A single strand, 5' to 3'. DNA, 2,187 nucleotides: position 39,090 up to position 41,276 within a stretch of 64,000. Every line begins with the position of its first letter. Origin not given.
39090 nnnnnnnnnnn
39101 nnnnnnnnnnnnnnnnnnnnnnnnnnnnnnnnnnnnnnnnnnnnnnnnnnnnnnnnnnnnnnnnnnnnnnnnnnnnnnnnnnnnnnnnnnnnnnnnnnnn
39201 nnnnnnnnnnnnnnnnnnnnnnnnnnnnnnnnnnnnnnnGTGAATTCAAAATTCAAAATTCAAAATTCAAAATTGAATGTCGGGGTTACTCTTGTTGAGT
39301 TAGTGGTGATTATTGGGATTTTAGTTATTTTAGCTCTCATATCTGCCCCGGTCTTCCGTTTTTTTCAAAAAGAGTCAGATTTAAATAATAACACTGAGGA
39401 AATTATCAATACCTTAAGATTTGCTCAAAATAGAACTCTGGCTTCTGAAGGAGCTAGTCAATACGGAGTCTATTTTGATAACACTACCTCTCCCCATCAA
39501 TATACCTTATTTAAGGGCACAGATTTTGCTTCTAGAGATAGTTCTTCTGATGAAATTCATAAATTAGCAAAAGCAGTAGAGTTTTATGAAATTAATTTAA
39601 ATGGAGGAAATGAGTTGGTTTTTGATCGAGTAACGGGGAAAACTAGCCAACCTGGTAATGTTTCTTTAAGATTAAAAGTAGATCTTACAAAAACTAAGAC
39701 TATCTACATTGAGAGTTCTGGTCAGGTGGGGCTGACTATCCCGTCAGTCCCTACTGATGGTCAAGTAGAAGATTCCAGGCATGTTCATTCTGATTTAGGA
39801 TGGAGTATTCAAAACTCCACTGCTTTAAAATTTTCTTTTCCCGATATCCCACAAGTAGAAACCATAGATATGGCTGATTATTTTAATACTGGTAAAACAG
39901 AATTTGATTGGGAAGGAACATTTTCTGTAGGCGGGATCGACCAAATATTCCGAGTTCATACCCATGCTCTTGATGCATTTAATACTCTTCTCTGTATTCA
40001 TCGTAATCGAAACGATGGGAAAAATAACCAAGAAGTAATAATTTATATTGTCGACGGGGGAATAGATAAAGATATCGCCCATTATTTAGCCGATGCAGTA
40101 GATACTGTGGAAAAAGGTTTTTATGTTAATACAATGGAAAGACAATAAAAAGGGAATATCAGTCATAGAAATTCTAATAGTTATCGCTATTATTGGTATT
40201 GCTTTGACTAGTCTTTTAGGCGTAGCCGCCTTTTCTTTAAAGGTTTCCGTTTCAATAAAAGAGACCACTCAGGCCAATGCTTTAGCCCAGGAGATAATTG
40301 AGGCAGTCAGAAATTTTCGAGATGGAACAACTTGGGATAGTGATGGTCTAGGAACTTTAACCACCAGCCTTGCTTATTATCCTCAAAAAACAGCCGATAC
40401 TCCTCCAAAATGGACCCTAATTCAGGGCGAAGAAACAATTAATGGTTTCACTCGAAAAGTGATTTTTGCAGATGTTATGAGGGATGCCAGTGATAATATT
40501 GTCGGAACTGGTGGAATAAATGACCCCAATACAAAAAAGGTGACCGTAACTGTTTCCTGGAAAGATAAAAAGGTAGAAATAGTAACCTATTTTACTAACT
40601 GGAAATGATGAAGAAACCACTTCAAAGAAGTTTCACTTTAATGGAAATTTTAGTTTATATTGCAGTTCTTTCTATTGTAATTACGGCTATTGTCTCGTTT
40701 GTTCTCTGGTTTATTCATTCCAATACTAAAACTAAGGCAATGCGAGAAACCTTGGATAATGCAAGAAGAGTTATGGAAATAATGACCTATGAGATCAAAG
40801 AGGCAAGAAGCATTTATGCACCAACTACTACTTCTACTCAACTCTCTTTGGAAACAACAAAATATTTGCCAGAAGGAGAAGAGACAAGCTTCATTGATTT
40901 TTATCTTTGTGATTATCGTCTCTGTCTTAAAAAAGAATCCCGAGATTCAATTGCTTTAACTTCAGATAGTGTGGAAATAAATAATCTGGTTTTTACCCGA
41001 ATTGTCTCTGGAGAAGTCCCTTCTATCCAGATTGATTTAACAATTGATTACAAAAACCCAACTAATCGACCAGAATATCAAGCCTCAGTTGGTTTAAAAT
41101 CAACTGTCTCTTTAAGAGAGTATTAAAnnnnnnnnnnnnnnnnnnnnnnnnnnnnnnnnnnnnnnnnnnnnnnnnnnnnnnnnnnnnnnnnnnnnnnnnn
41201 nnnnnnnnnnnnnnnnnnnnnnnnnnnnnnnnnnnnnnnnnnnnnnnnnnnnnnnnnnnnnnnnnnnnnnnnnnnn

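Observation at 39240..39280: Heptanucleotide (ATTCAAA)x4 repeat at the pilC-pilin junction, a candidate slipped-strand phase-variation switch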

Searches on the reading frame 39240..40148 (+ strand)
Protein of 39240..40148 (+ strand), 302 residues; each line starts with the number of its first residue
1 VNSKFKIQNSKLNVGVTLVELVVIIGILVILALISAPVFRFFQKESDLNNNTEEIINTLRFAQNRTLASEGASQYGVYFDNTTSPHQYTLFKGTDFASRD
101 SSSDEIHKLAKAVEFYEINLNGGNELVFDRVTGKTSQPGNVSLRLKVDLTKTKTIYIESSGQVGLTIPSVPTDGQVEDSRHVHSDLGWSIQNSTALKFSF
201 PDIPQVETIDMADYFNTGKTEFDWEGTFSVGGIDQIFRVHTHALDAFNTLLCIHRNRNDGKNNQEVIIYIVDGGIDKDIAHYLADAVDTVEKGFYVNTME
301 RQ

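Call 4: search_protein_families(library=pfam, proteins=[window:39240-40148:+], max_evalue=0.01)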
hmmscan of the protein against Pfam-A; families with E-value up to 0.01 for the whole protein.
window:39240-40148:+ (302 aa): 1 family
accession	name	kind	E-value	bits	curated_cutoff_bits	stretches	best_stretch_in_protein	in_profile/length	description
PF05182.18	Fip1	-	0.0095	15.9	22.7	0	208-225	16-33/43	Fip1 motif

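Call 20: find_homologous_proteins(query=window:39240-40148:+, max_evalue=0.00001)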
Query window:39240-40148:+ (302 aa): 524 proteins with E <= 0.00001 among 1125 candidates; the best 120 are listed.
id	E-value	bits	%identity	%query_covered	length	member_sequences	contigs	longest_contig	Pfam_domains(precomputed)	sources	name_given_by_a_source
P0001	3.2e-197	672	100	100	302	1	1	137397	-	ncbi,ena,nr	ncbi:hypothetical protein KJA14_00250 [Patescibacteria group bacterium]|nr:hypothetical protein [Pat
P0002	2.1e-173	594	90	96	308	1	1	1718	-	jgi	-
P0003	1.3e-160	552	81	100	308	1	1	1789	-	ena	-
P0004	1.2e-148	512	79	97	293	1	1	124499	-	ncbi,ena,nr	ncbi:hypothetical protein KJA15_01745 [Patescibacteria group bacterium]|nr:hypothetical protein [Pat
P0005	8.8e-144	496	74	98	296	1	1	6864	PF07963.18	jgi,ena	-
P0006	1.3e-143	496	73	97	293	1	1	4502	-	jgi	-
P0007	6.4e-143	494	73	98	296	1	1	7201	-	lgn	-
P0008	7.9e-137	474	71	99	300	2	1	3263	-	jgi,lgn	-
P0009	4.1e-133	461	68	97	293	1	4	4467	-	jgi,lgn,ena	-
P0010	5.8e-132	458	69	97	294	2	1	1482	-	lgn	-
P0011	5.5e-131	454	69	95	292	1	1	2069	-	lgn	-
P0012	5.1e-130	451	69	97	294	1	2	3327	-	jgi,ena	-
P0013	7.6e-129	447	67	98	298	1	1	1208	-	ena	-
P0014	1.3e-127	443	69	88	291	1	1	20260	-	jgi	jgi:type II secretory pathway pseudopilin PulG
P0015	7.7e-127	441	69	95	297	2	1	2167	-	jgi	jgi:Tfp pilus assembly protein FimT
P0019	3.0e-125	436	65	98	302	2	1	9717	PF07963.18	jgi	jgi:Tfp pilus assembly protein FimT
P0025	1.9e-124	433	66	97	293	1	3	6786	PF07963.18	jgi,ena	-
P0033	1.4e-121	424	62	98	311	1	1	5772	PF07963.18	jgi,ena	-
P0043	8.3e-118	411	62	99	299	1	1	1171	PF07963.18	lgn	-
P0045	3.7e-117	409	63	96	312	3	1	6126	PF07963.18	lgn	-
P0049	8.0e-116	405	62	95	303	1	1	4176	PF07963.18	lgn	-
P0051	9.7e-116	404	63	95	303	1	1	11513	PF07963.18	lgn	-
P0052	1.1e-115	404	62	95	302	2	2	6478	PF07963.18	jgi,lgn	-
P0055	5.4e-115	402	63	95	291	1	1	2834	PF07963.18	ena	-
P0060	5.5e-114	399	60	95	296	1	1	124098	PF07963.18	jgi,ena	-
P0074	2.5e-109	383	57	93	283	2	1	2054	-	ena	-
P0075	3.1e-109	383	58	95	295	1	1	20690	PF07963.18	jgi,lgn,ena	-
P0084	1.9e-105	371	60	95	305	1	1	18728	PF07963.18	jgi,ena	-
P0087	2.7e-105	370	60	97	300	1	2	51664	PF07963.18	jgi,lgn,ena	-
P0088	4.1e-105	370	63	97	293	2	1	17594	PF07963.18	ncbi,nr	ncbi:prepilin-type N-terminal cleavage/methylation domain-containing protein [Patescibacteria group 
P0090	5.8e-105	369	59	95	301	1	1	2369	PF07963.18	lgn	-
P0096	3.6e-103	363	58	95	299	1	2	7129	PF07963.18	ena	-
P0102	4.1e-102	360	61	96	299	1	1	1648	-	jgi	-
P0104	5.2e-101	356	56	95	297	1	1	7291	PF07963.18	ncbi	ncbi:MAG: prepilin-type N-terminal cleavage/methylation domain-containing protein [bacterium]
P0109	2.4e-98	347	58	95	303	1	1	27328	PF07963.18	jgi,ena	-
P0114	4.4e-97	343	57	91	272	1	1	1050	-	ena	-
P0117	2.0e-96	341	55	95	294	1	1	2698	PF07963.18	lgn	-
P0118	2.2e-96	341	55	89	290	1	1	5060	PF07963.18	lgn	-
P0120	9.2e-92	326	53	95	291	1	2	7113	PF07963.18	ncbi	-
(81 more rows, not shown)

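Call 23: find_encoding_contigs(protein=P0002, flank=3000, max_places=6)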
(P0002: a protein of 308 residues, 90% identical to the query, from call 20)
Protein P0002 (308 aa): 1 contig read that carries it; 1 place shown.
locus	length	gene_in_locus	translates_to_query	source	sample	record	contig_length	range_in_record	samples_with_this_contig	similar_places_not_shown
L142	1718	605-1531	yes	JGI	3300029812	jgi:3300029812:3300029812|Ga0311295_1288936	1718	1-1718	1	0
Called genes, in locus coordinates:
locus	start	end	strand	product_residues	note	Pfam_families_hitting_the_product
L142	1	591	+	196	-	?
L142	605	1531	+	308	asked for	-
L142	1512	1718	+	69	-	?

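Call 24: find_encoding_contigs(protein=P0003, flank=3000, max_places=6)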
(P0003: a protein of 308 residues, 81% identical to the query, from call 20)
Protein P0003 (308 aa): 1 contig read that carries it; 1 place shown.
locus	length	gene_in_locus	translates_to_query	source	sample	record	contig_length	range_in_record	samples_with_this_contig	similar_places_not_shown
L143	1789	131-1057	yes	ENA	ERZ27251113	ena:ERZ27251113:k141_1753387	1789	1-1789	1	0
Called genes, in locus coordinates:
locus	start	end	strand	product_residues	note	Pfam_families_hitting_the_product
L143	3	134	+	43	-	?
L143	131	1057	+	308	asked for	-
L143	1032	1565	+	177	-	-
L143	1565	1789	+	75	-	?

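Call 25: find_encoding_contigs(protein=P0102, flank=3000, max_places=6)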
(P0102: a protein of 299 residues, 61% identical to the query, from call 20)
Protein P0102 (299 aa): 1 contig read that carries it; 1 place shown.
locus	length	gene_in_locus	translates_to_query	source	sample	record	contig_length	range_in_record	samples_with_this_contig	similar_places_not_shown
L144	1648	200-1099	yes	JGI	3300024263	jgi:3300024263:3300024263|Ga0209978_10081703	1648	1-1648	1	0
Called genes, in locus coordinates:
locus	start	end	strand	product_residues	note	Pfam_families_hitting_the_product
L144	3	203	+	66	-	?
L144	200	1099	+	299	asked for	-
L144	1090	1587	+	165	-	-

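Call 36: search_protein_families(library=ncbifam, proteins=[window:39240-40148:+], max_evalue=0.01)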
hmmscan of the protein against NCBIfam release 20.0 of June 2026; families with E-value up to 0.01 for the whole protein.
window:39240-40148:+ (302 aa): 6 families
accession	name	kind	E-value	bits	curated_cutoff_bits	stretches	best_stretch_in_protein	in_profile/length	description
NF041775.1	typeIV_PilA_Myxo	equivalog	0.00067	19.7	400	1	13-51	10-48/214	type IV pilin protein PilA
NF047827.1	T3SSXpsH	equivalog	0.00078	19.3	160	1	15-74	2-61/145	type II secretion system protein XpsH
NF041013.1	T4P_ComGE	equivalog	0.0024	17.9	49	1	13-66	3-56/83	competence type IV pilus minor pilin ComGE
NF040982.1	ComGD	equivalog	0.0039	17.6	70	0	15-125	3-110/139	competence type IV pilus minor pilin ComGD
NF007862.0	PRK10574.1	equivalog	0.0048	17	138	1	14-46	5-37/145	prepilin peptidase-dependent pilin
NF007800.0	PRK10506.1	equivalog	0.0058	16.5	158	1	11-65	6-60/163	prepilin peptidase-dependent protein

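Call 48: find_encoding_contigs(protein=P0074, flank=1500, max_places=4)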
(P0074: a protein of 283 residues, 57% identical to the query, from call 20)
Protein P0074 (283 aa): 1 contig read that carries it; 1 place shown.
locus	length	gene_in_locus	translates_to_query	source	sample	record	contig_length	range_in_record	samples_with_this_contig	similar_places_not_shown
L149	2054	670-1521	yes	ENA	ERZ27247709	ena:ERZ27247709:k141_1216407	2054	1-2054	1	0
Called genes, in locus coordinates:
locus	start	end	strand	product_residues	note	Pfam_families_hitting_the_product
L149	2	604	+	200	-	?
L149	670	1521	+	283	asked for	-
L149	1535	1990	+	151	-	-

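Call 49: find_encoding_contigs(protein=P0114, flank=1500, max_places=4)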
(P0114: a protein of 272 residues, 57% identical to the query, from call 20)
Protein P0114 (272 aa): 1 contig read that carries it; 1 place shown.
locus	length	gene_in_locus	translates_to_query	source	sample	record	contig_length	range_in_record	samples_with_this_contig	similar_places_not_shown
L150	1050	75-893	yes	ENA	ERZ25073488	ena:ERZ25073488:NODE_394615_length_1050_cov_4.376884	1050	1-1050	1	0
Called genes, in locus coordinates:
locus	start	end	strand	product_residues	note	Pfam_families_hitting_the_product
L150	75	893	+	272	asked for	-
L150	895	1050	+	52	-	?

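Call 60: predict_structure(alignment_id=A1)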
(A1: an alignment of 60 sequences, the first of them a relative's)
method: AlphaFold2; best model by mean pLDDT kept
length: 302 residues; sequences in the alignment: 60
mean_pLDDT: 90.1   pTM: 0.58
mean pLDDT of the five models: 90.1, 89.0, 88.9, 88.8, 88.8
residues with pLDDT >= 90: 216; 70-90: 59; 50-70: 22; < 50: 5
segments of 3 or more residues with pLDDT < 50: 173-176
pLDDT, mean of each block of 10 residues (from residue 1): 62 76 97 95 96 97 86 92 97 96 98 98 94 90 98 94 84 53 93 97 96 88 92 92 88 86 92 97 87 95 76
secondary structure, 60 per line:
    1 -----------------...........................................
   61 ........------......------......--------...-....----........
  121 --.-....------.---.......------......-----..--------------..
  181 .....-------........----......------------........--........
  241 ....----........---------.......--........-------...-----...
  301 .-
elements in order: H18-68 E75-80 E87-92 E105-108 E113-120 E125-128 E139-145 E152-157 E179-185 E193-200 E205-210 E223-230 E233-244 E249-256 E266-272 E275-282 E290-292 E298-301

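Call 62: fold_search(model_id=the predicted structure, library=pdb)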
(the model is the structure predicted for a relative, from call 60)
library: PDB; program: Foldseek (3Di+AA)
matches with E <= 10: 668; with E <= 0.001: 0
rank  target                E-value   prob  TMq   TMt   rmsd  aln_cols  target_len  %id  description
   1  4ipu_D                1.5e-03  1.00  0.32  0.68   4.7       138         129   12  Crystal structure of Pseudomonas aeruginosa (strain: PAO1) type IV minor pilin FimU in space group P21 (released 2014-01-15)
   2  4ipu_A                1.8e-03  1.00  0.33  0.68   4.6       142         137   12  Crystal structure of Pseudomonas aeruginosa (strain: PAO1) type IV minor pilin FimU in space group P21 (released 2014-01-15)
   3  4ipu_C                2.1e-03  1.00  0.33  0.69   4.6       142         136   14  Crystal structure of Pseudomonas aeruginosa (strain: PAO1) type IV minor pilin FimU in space group P21 (released 2014-01-15)
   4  4ipu_B                2.8e-03  1.00  0.33  0.68   4.7       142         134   12  Crystal structure of Pseudomonas aeruginosa (strain: PAO1) type IV minor pilin FimU in space group P21 (released 2014-01-15)
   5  9m7x_B                1.8e-02  0.16  0.12  0.07  19.4       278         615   10  Cryo-EM structure of bacteriophage NF5 C1 RBP (released 2025-12-17)
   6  6dtm                  3.4e-02  0.18  0.14  0.17  22.9       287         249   10  Crystal Structure of Helicobacter pylori TlpA Chemoreceptor Ligand Binding Domain (released 2018-09-12)
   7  7wdk_B                6.2e-02  0.07  0.10  0.09  19.1       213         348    9  The structure of PldA-PA3488 complex (released 2022-10-26)
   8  4g59_C                9.6e-02  0.05  0.09  0.10  20.1       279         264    8  Crystal structure of the murine cytomegalovirus MHC-I homolog m152 with ligand RAE-1 gamma (released 2012-12-19)
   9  3evp                  1.0e-01  0.09  0.14  0.18  23.2       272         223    8  crystal structure of circular-permutated EGFP (released 2008-12-09)
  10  5wbf_B                1.1e-01  0.08  0.12  0.13  20.0       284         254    6  Double CACHE (dCACHE) sensing domain of TlpC chemoreceptor from Helicobacter pylori (released 2017-11-08)
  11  9k8x                  1.1e-01  0.08  0.14  0.11  22.3       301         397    8  Crystal structure of the calcium indicator GCaMP6s-BrUS-145 in calcium-bounded state (released 2024-12-11)
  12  6pxy                  1.1e-01  0.06  0.10  0.12  17.6       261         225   12  Crystal structure of ligand-binding domain of Pseudomonas fluorescens chemoreceptor CtaA in complex with L-alanine (released 2020-03-18)
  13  4qdc                  1.2e-01  0.12  0.17  0.15  15.8       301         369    9  Crystal structure of 3-ketosteroid-9-alpha-hydroxylase 5 (KshA5) from R. rhodochrous in complex with FE2/S2 (INORGANIC)  (released 2014-07-30)
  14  9r2r_A                1.6e-01  0.12  0.08  0.15  14.2       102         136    8  De novo designed M7 protein fold (released 2025-05-14)
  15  5wbf_A                1.8e-01  0.09  0.13  0.14  24.8       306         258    8  Double CACHE (dCACHE) sensing domain of TlpC chemoreceptor from Helicobacter pylori (released 2017-11-08)
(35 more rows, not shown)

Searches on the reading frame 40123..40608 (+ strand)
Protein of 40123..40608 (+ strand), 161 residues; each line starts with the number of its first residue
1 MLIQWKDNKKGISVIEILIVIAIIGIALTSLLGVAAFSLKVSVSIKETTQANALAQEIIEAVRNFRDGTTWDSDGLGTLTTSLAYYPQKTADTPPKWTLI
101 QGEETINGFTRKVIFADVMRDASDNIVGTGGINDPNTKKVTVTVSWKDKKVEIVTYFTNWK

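Call 4: search_protein_families(library=pfam, proteins=[window:40123-40608:+], max_evalue=0.01)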
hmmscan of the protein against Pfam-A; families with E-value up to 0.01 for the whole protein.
window:40123-40608:+ (161 aa): 1 family
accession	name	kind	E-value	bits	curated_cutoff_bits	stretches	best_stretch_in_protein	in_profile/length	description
PF07963.17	N_methyl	-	3.2e-05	23.8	21.2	1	8-31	3-26/27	Prokaryotic N-terminal methylation motif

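Call 36: search_protein_families(library=ncbifam, proteins=[window:40123-40608:+], max_evalue=0.01)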
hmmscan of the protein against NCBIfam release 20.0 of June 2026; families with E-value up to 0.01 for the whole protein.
window:40123-40608:+ (161 aa): 5 families
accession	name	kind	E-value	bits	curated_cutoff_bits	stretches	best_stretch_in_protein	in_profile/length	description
TIGR02523.1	type_IV_pilV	equivalog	6.9e-07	29.8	52.2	1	10-146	2-138/139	type IV pilus modification protein PilV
TIGR01708.2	typeII_sec_gspH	equivalog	4e-05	23.7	80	1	10-108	2-91/169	type II secretion system minor pseudopilin GspH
NF041013.1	T4P_ComGE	equivalog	6.3e-05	23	49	1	8-60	2-54/83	competence type IV pilus minor pilin ComGE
NF047828.1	T3SSXpsI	equivalog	0.00041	20.4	150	1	10-62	2-54/132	type II secretion system protein XpsI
TIGR02532.1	IV_pilin_GFxxxE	domain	0.004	17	16.3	1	13-30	5-22/24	prepilin-type N-terminal cleavage/methylation domain-containing protein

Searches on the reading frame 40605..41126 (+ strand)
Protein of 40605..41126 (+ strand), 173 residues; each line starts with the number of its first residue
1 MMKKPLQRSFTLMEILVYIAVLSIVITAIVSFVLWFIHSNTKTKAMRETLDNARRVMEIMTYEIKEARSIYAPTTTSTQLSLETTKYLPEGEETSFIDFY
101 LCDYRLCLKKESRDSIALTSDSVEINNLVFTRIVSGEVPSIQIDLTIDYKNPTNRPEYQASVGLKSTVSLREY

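Call 4: search_protein_families(library=pfam, proteins=[window:40605-41126:+], max_evalue=0.01)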
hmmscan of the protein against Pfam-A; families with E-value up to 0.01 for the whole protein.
window:40605-41126:+ (173 aa): 1 family
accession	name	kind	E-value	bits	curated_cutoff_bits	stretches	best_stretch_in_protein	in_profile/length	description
PF07963.17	N_methyl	-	7.9e-06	25.7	21.2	1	7-29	4-26/27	Prokaryotic N-terminal methylation motif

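Call 36: search_protein_families(library=ncbifam, proteins=[window:40605-41126:+], max_evalue=0.01)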
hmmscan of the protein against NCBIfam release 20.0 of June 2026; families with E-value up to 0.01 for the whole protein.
window:40605-41126:+ (173 aa): 4 families
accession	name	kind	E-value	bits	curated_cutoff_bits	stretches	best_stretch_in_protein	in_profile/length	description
TIGR02599.1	TIGR02599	subfamily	1e-06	28.3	256.5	1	9-67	1-59/361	Verru_Chthon cassette protein C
NF041002.1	pilin_ComGF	equivalog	0.00057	20.1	80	1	7-47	1-41/139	competence type IV pilus minor pilin ComGF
NF038304.1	EPS_HpsC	equivalog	0.0011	18.6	200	1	7-72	20-85/318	hormogonium polysaccharide secretion pseudopilin HpsC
TIGR01711.1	gspJ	equivalog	0.0048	16.7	64.85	1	9-104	2-97/192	type II secretion system minor pseudopilin GspJ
